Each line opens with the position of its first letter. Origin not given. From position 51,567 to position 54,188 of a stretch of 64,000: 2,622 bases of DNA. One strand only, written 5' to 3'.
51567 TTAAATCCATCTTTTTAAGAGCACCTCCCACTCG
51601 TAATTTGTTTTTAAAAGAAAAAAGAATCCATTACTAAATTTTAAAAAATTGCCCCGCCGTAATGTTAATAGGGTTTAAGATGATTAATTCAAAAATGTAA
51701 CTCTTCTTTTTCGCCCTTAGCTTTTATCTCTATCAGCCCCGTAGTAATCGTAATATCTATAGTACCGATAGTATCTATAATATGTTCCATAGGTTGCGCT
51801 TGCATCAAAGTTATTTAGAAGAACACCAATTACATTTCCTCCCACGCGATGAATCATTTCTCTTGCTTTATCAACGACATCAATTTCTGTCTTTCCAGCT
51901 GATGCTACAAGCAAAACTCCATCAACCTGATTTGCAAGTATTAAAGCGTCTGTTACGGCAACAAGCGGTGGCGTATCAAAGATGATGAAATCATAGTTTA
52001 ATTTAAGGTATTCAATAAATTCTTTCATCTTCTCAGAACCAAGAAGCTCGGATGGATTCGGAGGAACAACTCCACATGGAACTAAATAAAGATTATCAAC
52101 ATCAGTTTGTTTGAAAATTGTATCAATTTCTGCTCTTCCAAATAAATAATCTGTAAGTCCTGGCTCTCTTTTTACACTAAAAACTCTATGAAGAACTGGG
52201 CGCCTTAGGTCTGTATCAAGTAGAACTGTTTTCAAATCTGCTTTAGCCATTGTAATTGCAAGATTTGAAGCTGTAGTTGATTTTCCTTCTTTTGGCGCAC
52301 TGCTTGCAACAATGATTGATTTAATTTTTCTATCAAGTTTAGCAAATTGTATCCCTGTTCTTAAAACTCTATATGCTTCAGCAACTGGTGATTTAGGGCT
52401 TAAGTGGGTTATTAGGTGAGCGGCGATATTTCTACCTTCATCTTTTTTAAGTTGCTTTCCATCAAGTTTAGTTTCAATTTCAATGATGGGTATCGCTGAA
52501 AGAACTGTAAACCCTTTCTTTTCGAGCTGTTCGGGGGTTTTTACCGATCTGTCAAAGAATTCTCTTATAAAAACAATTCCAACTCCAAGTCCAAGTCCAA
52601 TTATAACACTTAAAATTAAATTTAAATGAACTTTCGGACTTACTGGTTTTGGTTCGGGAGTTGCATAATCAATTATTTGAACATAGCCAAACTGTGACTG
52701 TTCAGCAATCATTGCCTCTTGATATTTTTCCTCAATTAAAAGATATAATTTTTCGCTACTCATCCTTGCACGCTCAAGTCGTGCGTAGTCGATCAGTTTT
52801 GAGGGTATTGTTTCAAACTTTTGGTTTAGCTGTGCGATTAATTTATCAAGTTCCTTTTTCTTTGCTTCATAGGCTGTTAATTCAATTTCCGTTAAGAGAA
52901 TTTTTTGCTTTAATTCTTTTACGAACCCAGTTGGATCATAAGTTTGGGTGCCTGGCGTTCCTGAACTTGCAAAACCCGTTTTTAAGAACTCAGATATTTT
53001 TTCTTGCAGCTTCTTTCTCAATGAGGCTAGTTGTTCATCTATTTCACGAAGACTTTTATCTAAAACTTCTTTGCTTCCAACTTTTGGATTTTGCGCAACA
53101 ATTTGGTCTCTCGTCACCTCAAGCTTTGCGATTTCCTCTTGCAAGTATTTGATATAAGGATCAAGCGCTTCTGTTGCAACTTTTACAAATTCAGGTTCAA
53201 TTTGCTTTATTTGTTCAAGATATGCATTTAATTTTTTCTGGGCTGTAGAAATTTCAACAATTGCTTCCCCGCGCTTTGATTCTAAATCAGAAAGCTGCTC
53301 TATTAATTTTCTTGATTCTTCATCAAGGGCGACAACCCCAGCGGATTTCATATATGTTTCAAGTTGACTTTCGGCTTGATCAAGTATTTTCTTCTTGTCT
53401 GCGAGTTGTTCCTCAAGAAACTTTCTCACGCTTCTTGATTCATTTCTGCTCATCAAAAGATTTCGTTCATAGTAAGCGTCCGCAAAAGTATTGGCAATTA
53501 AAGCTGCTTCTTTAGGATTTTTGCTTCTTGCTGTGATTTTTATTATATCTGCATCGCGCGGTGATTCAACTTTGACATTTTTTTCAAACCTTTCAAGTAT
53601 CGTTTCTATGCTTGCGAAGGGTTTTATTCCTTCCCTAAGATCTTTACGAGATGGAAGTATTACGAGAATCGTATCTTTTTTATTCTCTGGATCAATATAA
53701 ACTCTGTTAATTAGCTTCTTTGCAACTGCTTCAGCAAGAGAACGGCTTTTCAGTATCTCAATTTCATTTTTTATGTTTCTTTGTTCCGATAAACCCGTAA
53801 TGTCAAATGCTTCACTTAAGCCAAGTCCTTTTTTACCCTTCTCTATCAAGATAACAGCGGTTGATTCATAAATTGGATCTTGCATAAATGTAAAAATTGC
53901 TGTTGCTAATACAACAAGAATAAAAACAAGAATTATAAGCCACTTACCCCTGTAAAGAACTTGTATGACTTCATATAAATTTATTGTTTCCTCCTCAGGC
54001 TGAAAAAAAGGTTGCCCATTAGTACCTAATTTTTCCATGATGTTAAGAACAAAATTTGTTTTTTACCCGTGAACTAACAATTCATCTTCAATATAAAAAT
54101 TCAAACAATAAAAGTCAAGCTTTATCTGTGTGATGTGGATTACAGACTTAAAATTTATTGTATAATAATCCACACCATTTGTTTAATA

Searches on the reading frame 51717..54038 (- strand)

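Call 9: search_protein_families(library=pfam, proteins=[window:51717-54038:-])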
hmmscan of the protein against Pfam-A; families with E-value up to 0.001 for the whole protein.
window:51717-54038:- (773 aa): 6 families
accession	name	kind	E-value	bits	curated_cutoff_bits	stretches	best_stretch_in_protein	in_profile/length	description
PF02706.20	Wzz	-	3.4e-16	59.8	25.5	1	17-109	1-91/91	Chain length determinant protein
PF13807.11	GNVR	-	4.5e-15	55.8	27.7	1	420-494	8-82/82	G-rich domain on putative tyrosine kinase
PF10609.15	ParA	-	1.7e-11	44.4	27.1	1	574-742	5-173/246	NUBPL iron-transfer P-loop NTPase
PF13614.12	AAA_31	-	1.9e-11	44.7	27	1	585-704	14-142/177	AAA domain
PF01656.29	CbiA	-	4e-08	33.7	25.4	1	575-754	1-93/125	CobQ/CobB/MinD/ParA nucleotide binding domain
PF09140.17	MipZ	-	0.00017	21.5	20.7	1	575-690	3-108/262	ATPase MipZ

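Call 23: search_protein_families(library=ncbifam, proteins=[window:51717-54038:-])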
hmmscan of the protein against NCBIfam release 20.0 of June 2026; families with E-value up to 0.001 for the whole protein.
window:51717-54038:- (773 aa): 16 families
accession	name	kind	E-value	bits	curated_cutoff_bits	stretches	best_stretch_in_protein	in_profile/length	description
NF007350.0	PRK09841.1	equivalog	1.3e-88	297.9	1248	3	389-760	343-721/726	tyrosine-protein kinase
NF008568.0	PRK11519.1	equivalog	1e-83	281.8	1068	3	392-762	346-713/720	tyrosine-protein kinase Wzc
TIGR01005.1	eps_transp_fam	subfamily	9.9e-69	232.3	411.7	2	318-766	278-743/754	exopolysaccharide transport protein family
TIGR01007.1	eps_fam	subfamily_domain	1.5e-63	214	108.05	1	554-757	1-203/204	polysaccharide biosynthesis tyrosine autokinase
TIGR03018.1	pepcterm_TyrKin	hypoth_equivalog_domain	1.5e-44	151.8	230.65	1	542-742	1-207/207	XrtA-associated tyrosine autokinase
TIGR03007.1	pepcterm_ChnLen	equivalog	6.6e-44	150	278.85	1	21-526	3-470/498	XrtA system polysaccharide chain length determinant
TIGR03029.1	EpsG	equivalog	1.3e-40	139.3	313.8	1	536-742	67-273/274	chain length determinant protein tyrosine kinase EpsG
TIGR03017.1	EpsF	equivalog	2.2e-33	115.7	422.75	1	20-507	2-433/444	chain length determinant protein EpsF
TIGR01006.1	polys_exp_MPA1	subfamily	2.7e-21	76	296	2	452-517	156-222/226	CspC family polysaccharide chain length determinant protein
TIGR01969.1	minD_arch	subfamily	8.9e-14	51.3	201.75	1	574-746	2-172/251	cell division ATPase MinD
TIGR01968.1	minD_bact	equivalog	1.1e-08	34.7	212.9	1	575-694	4-124/261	septum site-determining protein MinD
NF041136.1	MrpORP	equivalog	8e-08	31.9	450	1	573-625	6-58/365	iron-sulfur cluster carrier protein MrpORP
NF041546.1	ParA_partition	equivalog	6e-06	25.9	180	0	668-731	63-125/203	ParA family partition ATPase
NF012015.1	PRK15471.1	equivalog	7.2e-05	21.9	267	0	15-63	14-62/325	LPS O-antigen chain length determinant protein WzzB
NF008079.0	PRK10818.1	equivalog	0.00019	20.8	508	1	574-703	4-134/270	septum site-determining protein MinD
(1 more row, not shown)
